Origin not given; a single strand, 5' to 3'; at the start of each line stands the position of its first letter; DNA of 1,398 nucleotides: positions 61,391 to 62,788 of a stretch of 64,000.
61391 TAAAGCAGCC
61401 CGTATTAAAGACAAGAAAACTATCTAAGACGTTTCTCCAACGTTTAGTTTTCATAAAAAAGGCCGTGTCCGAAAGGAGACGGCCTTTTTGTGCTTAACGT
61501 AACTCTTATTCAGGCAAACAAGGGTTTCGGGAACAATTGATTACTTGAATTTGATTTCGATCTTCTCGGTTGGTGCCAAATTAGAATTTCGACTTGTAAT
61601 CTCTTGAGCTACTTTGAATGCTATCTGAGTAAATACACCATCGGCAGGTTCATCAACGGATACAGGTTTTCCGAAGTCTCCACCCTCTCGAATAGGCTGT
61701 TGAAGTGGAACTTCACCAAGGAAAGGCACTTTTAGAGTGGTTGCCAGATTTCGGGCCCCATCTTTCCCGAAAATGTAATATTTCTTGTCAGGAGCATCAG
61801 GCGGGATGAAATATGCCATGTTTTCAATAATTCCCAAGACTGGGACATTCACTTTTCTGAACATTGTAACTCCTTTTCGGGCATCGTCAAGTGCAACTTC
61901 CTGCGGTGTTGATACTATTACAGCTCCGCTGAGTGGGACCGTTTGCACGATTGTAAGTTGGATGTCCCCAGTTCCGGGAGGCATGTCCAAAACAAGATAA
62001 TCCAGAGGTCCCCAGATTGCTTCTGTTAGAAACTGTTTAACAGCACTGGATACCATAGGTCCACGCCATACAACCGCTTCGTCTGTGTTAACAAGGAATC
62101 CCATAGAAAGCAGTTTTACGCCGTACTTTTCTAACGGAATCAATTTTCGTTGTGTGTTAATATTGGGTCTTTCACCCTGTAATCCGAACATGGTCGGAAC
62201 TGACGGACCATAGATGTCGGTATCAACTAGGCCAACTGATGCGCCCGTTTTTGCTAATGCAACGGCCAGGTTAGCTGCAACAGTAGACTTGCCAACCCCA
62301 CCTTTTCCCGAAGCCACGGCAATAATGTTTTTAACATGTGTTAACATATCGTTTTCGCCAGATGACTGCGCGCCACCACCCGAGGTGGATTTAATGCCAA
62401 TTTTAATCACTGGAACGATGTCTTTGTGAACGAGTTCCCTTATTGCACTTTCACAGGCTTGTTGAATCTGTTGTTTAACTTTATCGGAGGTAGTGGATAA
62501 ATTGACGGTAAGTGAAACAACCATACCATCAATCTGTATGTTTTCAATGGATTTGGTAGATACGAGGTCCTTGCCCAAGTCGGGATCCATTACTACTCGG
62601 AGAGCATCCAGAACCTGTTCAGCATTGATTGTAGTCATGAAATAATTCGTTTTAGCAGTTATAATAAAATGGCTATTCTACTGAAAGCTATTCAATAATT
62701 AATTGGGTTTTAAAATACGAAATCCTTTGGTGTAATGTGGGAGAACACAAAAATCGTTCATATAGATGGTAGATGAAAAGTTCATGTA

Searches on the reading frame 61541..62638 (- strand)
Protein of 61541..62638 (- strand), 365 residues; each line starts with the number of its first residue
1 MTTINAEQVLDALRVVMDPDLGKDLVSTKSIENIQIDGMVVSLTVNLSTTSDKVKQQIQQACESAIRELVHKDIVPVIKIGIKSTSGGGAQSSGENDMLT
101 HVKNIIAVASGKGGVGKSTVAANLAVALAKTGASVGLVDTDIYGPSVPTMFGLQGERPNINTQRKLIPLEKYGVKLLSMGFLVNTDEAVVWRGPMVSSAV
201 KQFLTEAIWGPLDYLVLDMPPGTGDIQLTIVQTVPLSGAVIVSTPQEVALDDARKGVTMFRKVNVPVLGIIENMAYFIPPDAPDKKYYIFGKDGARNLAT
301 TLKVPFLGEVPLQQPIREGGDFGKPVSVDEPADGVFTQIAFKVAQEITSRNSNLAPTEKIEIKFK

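Call 15: search_protein_families(library=ncbifam, proteins=[window:61541-62638:-], max_evalue=1e-10)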
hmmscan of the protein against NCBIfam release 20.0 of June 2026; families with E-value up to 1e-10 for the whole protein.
window:61541-62638:- (365 aa): 6 families
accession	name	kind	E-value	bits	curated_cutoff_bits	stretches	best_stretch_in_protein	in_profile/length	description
NF008669.0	PRK11670.1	equivalog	4.3e-96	322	348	1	6-349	14-355/369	iron-sulfur cluster carrier protein ApbC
NF041136.1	MrpORP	equivalog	1.2e-85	288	450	1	100-353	2-254/365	iron-sulfur cluster carrier protein MrpORP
TIGR01969.1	minD_arch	subfamily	2.4e-22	79.3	201.75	1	105-156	2-53/251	cell division ATPase MinD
TIGR01968.1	minD_bact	equivalog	9.7e-15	54.6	212.9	1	104-143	2-41/261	septum site-determining protein MinD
NF041546.1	ParA_partition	equivalog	2e-11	43.8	180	0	105-141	1-37/203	ParA family partition ATPase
TIGR01007.1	eps_fam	subfamily_domain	3.3e-11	43.1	108.05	0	104-155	18-69/204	polysaccharide biosynthesis tyrosine autokinase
